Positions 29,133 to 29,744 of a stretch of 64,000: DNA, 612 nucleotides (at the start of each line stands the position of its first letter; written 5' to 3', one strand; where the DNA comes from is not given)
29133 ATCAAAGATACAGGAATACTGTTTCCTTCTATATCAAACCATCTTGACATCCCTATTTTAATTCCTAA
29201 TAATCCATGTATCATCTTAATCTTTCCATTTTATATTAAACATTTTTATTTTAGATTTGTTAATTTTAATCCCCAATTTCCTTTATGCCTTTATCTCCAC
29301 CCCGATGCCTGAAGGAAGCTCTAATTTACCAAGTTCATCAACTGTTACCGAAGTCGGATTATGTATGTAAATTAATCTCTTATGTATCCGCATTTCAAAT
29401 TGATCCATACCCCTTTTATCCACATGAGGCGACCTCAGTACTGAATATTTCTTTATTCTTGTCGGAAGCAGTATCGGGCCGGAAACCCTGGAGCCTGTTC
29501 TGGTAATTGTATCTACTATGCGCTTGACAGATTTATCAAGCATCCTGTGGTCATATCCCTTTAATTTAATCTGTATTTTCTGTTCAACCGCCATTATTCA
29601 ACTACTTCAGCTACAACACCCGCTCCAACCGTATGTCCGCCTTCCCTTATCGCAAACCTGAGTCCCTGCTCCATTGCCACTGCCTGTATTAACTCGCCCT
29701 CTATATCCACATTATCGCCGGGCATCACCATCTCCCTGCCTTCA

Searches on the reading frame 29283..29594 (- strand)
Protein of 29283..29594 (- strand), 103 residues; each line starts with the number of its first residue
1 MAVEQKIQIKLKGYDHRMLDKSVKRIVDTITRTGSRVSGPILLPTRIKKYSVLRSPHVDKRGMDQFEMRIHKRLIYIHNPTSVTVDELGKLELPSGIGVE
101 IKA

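Call 73: find_encoding_contigs(protein=window:29283-29594:-, flank=10000, max_places=10)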
Protein window:29283-29594:- (103 aa): 6 contigs read that carry it; 6 places shown.
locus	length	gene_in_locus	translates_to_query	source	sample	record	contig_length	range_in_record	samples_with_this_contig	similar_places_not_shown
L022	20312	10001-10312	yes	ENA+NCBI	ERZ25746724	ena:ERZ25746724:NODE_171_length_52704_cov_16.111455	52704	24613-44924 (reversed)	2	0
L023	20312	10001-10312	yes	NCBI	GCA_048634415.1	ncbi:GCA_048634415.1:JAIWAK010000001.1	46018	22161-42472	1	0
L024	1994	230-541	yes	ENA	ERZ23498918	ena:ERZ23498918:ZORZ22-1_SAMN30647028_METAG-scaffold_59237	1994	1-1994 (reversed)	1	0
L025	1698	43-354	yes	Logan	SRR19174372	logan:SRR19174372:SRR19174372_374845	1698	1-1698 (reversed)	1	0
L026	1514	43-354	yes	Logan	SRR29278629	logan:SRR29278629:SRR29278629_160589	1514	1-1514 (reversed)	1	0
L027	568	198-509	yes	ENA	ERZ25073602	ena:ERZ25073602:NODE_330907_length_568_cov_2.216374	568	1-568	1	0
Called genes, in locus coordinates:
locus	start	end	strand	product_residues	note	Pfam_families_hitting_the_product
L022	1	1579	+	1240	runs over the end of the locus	PF04563:RNA_pol_Rpb2_1, PF04561:RNA_pol_Rpb2_2, PF04565:RNA_pol_Rpb2_3, PF10385:RNA_pol_Rpb2_45, PF00562:RNA_pol_Rpb2_6, PF04560:RNA_pol_Rpb2_7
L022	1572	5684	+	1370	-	PF04997:RNA_pol_Rpb1_1, PF00623:RNA_pol_Rpb1_2, PF04983:RNA_pol_Rpb1_3, PF05000:RNA_pol_Rpb1_4, PF04998:RNA_pol_Rpb1_5, PF01333:Apocytochr_F_C (weak)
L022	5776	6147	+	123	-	PF00164:Ribosom_S12_S23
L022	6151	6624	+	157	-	PF00177:Ribosomal_S7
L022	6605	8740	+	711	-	PF00009:GTP_EFTU, PF22042:EF-G_D2, PF03144:GTP_EFTU_D2, PF16658:RF3_C (weak), PF14492:EFG_III, PF03764:EFG_IV, PF00679:EFG_C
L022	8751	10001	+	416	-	PF00009:GTP_EFTU, PF03144:GTP_EFTU_D2, PF03143:GTP_EFTU_D3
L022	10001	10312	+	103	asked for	PF00338:Ribosomal_S10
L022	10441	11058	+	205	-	PF00297:Ribosomal_L3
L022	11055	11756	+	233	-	PF00573:Ribosomal_L4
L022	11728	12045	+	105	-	PF00276:Ribosomal_L23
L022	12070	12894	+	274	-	PF00181:Ribosomal_L2_N, PF03947:Ribosomal_L2_C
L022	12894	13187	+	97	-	PF00203:Ribosomal_S19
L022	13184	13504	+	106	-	PF00237:Ribosomal_L22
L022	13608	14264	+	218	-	PF05316:VAR1 (weak), PF07650:KH_2, PF00189:Ribosomal_S3_C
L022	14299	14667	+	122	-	PF00252:Ribosomal_L16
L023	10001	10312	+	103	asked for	PF00338:Ribosomal_S10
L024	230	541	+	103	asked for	PF00338:Ribosomal_S10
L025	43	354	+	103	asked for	PF00338:Ribosomal_S10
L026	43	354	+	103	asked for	PF00338:Ribosomal_S10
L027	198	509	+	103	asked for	PF00338:Ribosomal_S10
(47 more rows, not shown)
